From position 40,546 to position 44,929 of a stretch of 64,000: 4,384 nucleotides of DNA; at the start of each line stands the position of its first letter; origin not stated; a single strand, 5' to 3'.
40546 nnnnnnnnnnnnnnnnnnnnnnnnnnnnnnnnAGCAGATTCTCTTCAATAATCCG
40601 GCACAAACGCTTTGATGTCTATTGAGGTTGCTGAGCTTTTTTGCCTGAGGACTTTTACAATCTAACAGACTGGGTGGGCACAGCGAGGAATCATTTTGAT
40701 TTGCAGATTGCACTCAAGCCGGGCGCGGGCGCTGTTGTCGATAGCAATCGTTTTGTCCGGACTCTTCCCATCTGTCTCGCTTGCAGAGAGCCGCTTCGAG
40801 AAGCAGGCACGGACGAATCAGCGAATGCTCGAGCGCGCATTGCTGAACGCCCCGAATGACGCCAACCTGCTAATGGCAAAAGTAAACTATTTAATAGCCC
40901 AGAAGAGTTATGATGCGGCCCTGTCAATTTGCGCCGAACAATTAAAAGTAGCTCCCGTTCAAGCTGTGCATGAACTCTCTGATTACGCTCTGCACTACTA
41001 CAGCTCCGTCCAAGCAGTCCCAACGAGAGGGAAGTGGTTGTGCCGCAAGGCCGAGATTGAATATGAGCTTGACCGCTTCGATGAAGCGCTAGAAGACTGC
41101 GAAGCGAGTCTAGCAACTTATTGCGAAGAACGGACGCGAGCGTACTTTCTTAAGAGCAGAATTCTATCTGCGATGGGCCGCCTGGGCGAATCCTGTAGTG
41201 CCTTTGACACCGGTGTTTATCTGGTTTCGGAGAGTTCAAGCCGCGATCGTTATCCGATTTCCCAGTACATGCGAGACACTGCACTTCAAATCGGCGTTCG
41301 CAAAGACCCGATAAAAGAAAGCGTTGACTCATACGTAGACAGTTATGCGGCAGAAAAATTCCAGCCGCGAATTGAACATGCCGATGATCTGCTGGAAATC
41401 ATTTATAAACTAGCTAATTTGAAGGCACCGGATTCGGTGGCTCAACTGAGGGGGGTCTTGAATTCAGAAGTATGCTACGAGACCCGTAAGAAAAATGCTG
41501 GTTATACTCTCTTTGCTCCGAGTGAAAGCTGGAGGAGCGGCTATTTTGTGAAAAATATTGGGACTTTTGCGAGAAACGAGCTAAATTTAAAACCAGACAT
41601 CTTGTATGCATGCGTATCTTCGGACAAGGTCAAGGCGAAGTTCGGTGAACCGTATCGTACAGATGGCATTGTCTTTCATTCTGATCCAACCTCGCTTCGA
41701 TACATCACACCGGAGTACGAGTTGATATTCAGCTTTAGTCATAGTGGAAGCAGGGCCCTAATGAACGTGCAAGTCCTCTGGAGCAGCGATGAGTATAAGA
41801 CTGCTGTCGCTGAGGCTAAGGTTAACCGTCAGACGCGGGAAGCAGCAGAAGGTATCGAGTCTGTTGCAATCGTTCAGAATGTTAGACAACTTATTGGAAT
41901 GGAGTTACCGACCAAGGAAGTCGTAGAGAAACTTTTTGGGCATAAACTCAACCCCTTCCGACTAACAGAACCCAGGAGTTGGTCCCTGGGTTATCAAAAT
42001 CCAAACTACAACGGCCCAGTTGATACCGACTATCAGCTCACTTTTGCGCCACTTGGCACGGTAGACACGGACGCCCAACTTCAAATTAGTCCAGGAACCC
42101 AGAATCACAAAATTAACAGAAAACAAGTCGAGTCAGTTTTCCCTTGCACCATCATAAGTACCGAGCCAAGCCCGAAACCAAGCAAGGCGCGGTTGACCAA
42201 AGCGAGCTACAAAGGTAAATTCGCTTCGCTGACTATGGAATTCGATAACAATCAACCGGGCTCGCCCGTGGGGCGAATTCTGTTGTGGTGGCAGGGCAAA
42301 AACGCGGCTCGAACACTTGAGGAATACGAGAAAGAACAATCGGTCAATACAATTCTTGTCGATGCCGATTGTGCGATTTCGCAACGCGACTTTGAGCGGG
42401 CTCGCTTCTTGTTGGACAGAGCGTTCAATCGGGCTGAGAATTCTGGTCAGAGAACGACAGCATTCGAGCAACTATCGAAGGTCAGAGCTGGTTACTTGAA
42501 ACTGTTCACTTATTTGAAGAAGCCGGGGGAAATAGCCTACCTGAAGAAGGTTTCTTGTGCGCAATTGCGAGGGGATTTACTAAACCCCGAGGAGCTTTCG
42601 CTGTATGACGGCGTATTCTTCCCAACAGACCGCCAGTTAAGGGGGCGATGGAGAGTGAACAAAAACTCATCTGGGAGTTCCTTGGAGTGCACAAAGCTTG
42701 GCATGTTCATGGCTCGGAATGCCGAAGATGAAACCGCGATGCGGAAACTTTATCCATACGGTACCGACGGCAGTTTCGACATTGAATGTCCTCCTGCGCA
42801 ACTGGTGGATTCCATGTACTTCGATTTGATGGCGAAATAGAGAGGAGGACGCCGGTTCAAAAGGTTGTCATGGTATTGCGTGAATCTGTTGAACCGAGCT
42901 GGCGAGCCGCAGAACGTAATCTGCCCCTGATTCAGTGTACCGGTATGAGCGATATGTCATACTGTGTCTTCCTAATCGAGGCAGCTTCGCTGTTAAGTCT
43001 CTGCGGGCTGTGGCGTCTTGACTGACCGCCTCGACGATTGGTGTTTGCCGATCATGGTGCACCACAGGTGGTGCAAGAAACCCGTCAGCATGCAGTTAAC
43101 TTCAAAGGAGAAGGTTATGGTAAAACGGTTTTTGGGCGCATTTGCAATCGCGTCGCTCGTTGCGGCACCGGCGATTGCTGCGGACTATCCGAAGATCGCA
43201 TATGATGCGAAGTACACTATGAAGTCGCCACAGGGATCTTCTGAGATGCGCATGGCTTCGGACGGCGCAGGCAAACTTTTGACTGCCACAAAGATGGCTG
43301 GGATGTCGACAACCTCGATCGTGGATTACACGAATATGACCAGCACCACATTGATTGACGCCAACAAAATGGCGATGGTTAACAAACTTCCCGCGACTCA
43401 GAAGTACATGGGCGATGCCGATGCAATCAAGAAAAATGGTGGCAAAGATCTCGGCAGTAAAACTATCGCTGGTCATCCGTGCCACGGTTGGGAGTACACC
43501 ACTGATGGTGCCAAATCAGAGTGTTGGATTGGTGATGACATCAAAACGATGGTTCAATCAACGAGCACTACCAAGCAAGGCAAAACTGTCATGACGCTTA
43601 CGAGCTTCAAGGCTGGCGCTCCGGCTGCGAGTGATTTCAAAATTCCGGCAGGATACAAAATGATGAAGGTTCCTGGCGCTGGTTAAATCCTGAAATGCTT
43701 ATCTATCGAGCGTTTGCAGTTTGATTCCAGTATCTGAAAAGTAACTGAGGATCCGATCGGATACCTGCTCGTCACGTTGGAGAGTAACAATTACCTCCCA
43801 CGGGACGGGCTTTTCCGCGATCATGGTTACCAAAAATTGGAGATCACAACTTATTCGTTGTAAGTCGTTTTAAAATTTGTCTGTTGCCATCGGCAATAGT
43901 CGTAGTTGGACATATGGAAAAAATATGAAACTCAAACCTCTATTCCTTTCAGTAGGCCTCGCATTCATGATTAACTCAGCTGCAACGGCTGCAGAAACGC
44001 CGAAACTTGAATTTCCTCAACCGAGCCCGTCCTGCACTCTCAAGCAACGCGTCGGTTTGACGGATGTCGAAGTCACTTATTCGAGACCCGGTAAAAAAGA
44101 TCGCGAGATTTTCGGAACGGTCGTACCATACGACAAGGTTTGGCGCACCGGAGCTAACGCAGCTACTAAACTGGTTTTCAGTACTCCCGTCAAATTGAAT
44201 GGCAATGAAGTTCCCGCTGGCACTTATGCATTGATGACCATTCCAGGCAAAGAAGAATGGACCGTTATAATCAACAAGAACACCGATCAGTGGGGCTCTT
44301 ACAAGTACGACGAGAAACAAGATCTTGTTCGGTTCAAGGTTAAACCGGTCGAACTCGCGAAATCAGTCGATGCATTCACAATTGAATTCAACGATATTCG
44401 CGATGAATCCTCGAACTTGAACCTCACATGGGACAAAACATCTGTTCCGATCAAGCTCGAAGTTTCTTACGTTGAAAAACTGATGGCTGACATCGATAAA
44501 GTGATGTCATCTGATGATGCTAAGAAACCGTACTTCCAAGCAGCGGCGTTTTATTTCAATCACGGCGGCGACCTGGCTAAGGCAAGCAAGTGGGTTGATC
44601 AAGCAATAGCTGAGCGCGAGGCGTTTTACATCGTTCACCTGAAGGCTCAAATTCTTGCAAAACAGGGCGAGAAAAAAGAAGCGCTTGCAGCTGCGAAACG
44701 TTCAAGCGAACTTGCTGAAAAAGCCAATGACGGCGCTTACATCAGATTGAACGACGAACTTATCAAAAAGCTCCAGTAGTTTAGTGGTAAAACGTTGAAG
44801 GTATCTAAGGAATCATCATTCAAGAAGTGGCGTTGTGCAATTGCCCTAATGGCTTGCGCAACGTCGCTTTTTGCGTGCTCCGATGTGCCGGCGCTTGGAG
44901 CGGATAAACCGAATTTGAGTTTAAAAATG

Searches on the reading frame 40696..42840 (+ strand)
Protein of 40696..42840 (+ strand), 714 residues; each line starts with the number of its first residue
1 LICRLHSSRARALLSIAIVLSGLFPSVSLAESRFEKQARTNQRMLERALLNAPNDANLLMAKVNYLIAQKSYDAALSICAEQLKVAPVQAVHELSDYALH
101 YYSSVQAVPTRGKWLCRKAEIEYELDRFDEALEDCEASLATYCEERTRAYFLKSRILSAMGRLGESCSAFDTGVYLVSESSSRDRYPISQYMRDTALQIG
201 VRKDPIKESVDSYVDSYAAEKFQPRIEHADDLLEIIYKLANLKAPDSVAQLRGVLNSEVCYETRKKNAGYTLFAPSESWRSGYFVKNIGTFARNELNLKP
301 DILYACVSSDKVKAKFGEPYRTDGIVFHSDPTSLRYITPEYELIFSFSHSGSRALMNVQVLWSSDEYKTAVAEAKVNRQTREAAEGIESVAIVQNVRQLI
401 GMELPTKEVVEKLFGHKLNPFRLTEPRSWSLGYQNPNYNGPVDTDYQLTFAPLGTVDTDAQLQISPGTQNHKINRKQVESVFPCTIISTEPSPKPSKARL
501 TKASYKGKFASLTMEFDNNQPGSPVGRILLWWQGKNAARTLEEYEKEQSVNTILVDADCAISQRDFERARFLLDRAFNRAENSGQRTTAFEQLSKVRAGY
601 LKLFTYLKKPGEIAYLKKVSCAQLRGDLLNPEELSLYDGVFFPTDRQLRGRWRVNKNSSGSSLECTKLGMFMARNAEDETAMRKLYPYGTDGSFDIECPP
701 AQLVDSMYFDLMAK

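Call 7: search_protein_families(library=pfam, proteins=[window:40696-42840:+], max_evalue=0.01)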
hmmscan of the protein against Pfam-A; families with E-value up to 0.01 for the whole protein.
window:40696-42840:+ (714 aa): 5 families
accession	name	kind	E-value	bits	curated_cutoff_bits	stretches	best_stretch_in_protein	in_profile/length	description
PF14559.12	TPR_19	-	0.00022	21.9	25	0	42-94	11-64/68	Tetratricopeptide repeat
PF13424.12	TPR_12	-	0.0028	18.2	30.1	0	115-162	6-60/77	Tetratricopeptide repeat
PF13432.12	TPR_16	-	0.0034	18.2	32.7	0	43-80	18-55/65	Tetratricopeptide repeat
PF17874.7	TPR_MalT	-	0.0035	17.1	45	0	105-188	115-203/336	MalT-like TPR region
PF13181.12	TPR_8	-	0.0044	17.5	25.7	0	148-174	2-28/34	Tetratricopeptide repeat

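Call 36: search_protein_families(library=ncbifam, proteins=[window:40696-42840:+], max_evalue=0.001)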
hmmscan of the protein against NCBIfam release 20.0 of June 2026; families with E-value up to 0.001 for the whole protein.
window:40696-42840:+ (714 aa): 0 families

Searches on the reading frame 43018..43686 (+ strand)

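Call 7: search_protein_families(library=pfam, proteins=[window:43018-43686:+], max_evalue=0.01)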
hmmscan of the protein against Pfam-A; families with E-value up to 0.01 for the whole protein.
window:43018-43686:+ (222 aa): 1 family
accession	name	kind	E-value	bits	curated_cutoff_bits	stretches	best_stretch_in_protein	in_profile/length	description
PF14371.13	DUF4412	-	2.8e-09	37.5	21.6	1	58-176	12-123/191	Domain of unknown function (DUF4412)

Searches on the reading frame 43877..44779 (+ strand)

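Call 7: search_protein_families(library=pfam, proteins=[window:43877-44779:+], max_evalue=0.01)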
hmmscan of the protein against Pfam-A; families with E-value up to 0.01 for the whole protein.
window:43877-44779:+ (300 aa): 2 families
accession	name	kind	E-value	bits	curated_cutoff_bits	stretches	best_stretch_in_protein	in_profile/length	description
PF11138.13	DUF2911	-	5.7e-58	195.3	27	1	50-193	1-144/145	Protein of unknown function (DUF2911)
PF12569.14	NatA_aux_su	-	0.0055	16.1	33.3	1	223-281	198-257/515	N-terminal acetyltransferase A, auxiliary subunit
